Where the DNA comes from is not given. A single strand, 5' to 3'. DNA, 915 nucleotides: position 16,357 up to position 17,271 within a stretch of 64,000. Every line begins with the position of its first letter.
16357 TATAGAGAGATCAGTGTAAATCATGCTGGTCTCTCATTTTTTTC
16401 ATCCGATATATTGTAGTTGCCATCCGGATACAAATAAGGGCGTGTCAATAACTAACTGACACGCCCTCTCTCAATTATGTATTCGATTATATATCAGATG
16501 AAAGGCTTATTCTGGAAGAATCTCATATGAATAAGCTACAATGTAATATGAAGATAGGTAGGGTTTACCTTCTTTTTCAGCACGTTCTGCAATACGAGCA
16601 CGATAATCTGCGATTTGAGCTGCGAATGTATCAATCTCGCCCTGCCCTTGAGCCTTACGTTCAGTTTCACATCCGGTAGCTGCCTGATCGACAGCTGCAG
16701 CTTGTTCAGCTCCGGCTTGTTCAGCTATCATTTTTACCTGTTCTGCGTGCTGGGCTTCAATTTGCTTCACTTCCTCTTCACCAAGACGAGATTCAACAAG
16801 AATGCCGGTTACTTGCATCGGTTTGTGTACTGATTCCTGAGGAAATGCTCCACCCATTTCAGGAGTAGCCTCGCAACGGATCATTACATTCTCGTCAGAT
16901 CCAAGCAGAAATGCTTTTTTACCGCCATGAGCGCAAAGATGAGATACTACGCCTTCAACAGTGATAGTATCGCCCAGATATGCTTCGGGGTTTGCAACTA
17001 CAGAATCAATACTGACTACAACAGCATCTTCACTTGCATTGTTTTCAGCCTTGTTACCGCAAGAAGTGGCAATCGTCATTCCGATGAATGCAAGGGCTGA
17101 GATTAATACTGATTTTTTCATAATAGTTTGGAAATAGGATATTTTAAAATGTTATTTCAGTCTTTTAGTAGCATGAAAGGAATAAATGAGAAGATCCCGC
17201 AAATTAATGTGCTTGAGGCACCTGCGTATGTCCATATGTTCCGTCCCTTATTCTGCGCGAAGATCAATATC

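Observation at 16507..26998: Nine-gene ECF-sigma-headed envelope cluster with no assignable function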

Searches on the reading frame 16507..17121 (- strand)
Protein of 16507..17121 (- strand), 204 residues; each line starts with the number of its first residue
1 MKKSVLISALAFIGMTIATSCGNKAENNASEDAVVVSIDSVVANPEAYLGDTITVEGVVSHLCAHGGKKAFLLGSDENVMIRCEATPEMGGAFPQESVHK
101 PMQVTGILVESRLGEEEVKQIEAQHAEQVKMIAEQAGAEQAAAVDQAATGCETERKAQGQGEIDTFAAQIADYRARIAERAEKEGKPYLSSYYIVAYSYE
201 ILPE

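Call 3: search_protein_families(library=pfam, proteins=[window:16507-17121:-], max_evalue=0.01)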
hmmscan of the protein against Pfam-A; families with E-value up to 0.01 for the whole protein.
window:16507-17121:- (204 aa): 0 families

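Call 4: search_protein_families(library=ncbifam, proteins=[window:16507-17121:-], max_evalue=0.01)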
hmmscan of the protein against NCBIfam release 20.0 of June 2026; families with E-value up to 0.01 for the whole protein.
window:16507-17121:- (204 aa): 1 family
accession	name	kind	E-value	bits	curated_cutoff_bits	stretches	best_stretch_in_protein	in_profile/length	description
NF050142.1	PG1828_fam_lipo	equivalog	0.00069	20.3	50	1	1-46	1-45/59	PG1828 family lipoprotein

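Call 25: search_protein_families(library=pfam, proteins=[window:16507-17121:-], max_evalue=1)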
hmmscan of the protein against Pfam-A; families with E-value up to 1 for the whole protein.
window:16507-17121:- (204 aa): 2 families
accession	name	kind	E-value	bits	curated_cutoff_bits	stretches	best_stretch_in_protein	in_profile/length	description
PF12869.13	tRNA_anti-like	-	0.025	14.6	23.5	1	46-88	66-110/146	tRNA_anti-like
PF16339.10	DUF4969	-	0.23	12.3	31.4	0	5-45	7-46/79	Domain of unknown function (DUF4969)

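Call 34: search_solved_structures(query=A2, max_evalue=10, show_alignments=2)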
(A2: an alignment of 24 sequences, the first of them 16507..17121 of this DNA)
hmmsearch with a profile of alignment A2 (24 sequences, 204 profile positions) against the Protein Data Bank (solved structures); distinct sequences matched with E-value up to 10: 2.
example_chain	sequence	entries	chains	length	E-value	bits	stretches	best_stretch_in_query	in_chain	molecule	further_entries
6euo_A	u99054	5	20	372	1.2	11.8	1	59-101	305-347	L-lysine 4-hydroxylase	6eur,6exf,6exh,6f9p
6fcg_A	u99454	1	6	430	1.8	11.2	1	4-48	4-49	Glycoside hydrolase, GH17 family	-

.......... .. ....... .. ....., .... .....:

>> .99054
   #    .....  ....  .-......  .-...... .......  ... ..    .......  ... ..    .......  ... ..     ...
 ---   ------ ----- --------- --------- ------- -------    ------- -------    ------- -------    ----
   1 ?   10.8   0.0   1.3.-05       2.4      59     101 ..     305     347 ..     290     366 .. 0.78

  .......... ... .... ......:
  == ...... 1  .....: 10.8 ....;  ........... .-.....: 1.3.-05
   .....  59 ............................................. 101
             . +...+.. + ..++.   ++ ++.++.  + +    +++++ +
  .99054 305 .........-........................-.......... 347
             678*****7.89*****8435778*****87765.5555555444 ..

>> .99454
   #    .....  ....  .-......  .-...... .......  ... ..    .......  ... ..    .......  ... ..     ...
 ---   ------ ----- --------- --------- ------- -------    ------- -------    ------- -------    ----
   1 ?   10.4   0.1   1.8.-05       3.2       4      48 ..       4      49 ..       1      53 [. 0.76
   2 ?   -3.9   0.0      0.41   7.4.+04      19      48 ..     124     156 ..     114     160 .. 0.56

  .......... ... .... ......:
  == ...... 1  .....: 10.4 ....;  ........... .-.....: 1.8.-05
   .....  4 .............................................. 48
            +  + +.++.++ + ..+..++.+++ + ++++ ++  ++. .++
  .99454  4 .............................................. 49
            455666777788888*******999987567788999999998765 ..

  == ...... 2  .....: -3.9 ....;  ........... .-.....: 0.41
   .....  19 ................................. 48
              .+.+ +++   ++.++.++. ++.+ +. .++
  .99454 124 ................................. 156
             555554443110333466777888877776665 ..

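Call 35: find_homologous_proteins(query=window:16507-17121:-)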
Query window:16507-17121:- (204 aa): 199 proteins with E <= 0.001 among 540 candidates; the best 120 are listed.
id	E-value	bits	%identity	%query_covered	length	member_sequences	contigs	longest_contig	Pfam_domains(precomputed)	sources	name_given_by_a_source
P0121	2.2e-117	407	91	100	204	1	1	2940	-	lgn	-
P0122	1.2e-116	405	90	100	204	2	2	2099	-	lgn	-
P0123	4.1e-114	397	89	100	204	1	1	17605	-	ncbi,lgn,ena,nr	ncbi:MAG: hypothetical protein HDS68_08375 [Bacteroidales bacterium]|nr:hypothetical protein [Bacter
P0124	7.1e-113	393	88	100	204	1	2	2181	-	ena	-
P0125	1.5e-108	379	83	100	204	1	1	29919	-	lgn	-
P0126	1.7e-108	378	84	100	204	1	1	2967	-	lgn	-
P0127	1.9e-106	372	82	100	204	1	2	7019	-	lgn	-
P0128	1.8e-102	359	81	100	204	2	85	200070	-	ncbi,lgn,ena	-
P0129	1.1e-101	356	78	100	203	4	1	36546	-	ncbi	-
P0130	1.1e-100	353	80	100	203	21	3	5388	-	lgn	-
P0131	1.9e-100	352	77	100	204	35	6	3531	-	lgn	-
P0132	3.0e-100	352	80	100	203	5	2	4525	-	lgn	-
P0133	2.6e-98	345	79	100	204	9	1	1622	-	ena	-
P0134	1.0e-97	343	77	100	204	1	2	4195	-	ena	-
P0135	1.0e-97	343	78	100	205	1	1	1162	-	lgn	-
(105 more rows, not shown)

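Call 49: predict_structure(alignment_id=A3)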
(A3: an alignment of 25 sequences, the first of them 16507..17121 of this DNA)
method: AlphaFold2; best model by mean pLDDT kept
length: 204 residues; sequences in the alignment: 25
mean_pLDDT: 85.4   pTM: 0.72
mean pLDDT of the five models: 85.4, 85.0, 84.8, 84.1, 84.1
residues with pLDDT >= 90: 147; 70-90: 24; 50-70: 2; < 50: 31
segments of 3 or more residues with pLDDT < 50: 1-31
pLDDT, mean of each block of 10 residues (from residue 1): 42 41 38 81 95 96 91 91 94 96 97 96 96 95 90 83 93 97 97 96 91
secondary structure, 60 per line:
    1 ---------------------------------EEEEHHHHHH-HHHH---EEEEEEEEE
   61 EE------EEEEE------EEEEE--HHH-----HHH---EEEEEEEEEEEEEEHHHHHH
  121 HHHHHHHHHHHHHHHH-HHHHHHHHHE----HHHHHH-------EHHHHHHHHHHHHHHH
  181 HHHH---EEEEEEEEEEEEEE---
elements in order: E34-37 H38-43 H45-48 E52-62 E69-73 E80-84 E101-114 H115-136 H138-146 H152-157 H166-184 E188-201

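Call 55: fold_search(model_id=the predicted structure, library=pdb)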
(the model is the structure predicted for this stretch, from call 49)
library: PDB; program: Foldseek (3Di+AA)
matches with E <= 10: 798; with E <= 0.001: 22
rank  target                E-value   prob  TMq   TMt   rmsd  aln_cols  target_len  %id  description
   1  6od8_B                9.1e-05  1.00  0.26  0.12   9.7       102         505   14  Crystal structure of a putative aspartyl-tRNA synthetase from Leishmania major Friedlin (released 2019-04-17)
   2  4j15_A                1.5e-04  1.00  0.25  0.13  11.0       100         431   14  Crystal structure of human cytosolic aspartyl-tRNA synthetase, a component of multi-tRNA synthetase complex (released 2013-05-15)
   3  6od8_A                1.6e-04  1.00  0.25  0.11   9.7       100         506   14  Crystal structure of a putative aspartyl-tRNA synthetase from Leishmania major Friedlin (released 2019-04-17)
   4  9m5o_A                1.7e-04  1.00  0.32  0.14   4.1        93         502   12  Plasmodium vivax aspartyl-tRNA synthetase in complex with aspartyl sulfamoyl adenosine (Asp-AMS) Complex (released 2025-06-04)
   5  5xix_A                2.6e-04  1.00  0.29  0.15   4.1        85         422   24  The canonical domain of human asparaginyl-tRNA synthetase (released 2018-05-02)
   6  9m5m_B                3.2e-04  1.00  0.29  0.13   4.2        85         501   13  Crystal structure of Plasmodium vivax aspartyl-tRNA synthetase (PvDRS) (released 2025-06-04)
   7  8h53_A                3.4e-04  1.00  0.29  0.15   3.5        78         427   24  Human asparaginyl-tRNA synthetase in complex with asparagine-AMP (released 2023-10-25)
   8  8h53_B                3.6e-04  1.00  0.30  0.15   3.5        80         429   24  Human asparaginyl-tRNA synthetase in complex with asparagine-AMP (released 2023-10-25)
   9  8h53_C                4.9e-04  1.00  0.29  0.15   3.5        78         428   24  Human asparaginyl-tRNA synthetase in complex with asparagine-AMP (released 2023-10-25)
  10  9m5n_A                4.9e-04  1.00  0.32  0.14   4.0        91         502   12  Plasmodium vivax aspartyl-tRNA synthetase in complex with aspartyl-adenylate (Asp-AMP) Complex. (released 2025-06-04)
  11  1n9w_A                4.9e-04  1.00  0.25  0.15   3.9        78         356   19  Crystal structure of the non-discriminating and archaeal-type aspartyl-tRNA synthetase from Thermus thermophilus (released 2003-04-08)
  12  8tc7_B                5.6e-04  1.00  0.30  0.15   3.5        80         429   24  Human asparaginyl-tRNA synthetase, apo form (released 2024-02-07)
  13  8tc7_A                5.9e-04  1.00  0.30  0.15   3.5        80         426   24  Human asparaginyl-tRNA synthetase, apo form (released 2024-02-07)
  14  9npj_B                6.3e-04  1.00  0.30  0.14   5.5        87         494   14  Structural studies of reaction hijacking inhibition of a malaria parasite aspartyl-tRNA synthetase. (released 2025-06-04)
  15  9m5m_A                6.7e-04  1.00  0.31  0.14   4.2        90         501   11  Crystal structure of Plasmodium vivax aspartyl-tRNA synthetase (PvDRS) (released 2025-06-04)
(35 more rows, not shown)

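Call 80: search_protein_families(library=padloc, proteins=[window:16507-17121:-], max_evalue=0.001)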
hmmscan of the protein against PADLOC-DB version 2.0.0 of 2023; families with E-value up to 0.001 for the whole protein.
window:16507-17121:- (204 aa): 0 families

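Call 86: search_protein_representatives(alignment_id=A3)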
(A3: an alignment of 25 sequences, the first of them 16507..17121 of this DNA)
Query: 25 sequences, 205 profile positions. Proteins with E-value up to 0.001 (for the whole library): 973; up to 1e-10: 573; up to 1e-30: 65. The best 150 are listed.
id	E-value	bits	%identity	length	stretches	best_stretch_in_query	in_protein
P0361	5.1e-92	323.2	-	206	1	1-205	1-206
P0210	7.2e-86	303.1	-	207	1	3-204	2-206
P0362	4.2e-81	287.6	-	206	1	1-205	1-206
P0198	4.6e-81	287.4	-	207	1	1-204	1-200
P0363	3.2e-67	242.2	-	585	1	7-204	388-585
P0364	5.5e-62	225.1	-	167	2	1-132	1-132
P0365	1.1e-59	217.6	-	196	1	1-202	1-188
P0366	3.2e-56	206.3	-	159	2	1-84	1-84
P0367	9.6e-52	191.7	-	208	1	10-202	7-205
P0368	9.8e-52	191.7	-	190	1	5-202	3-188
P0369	2.0e-51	190.6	-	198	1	3-205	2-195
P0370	3.3e-51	189.9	-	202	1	5-201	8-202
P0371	7.5e-49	182.2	-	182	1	18-197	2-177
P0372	9.6e-49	181.9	-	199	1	4-198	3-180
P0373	1.4e-46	174.8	-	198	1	1-199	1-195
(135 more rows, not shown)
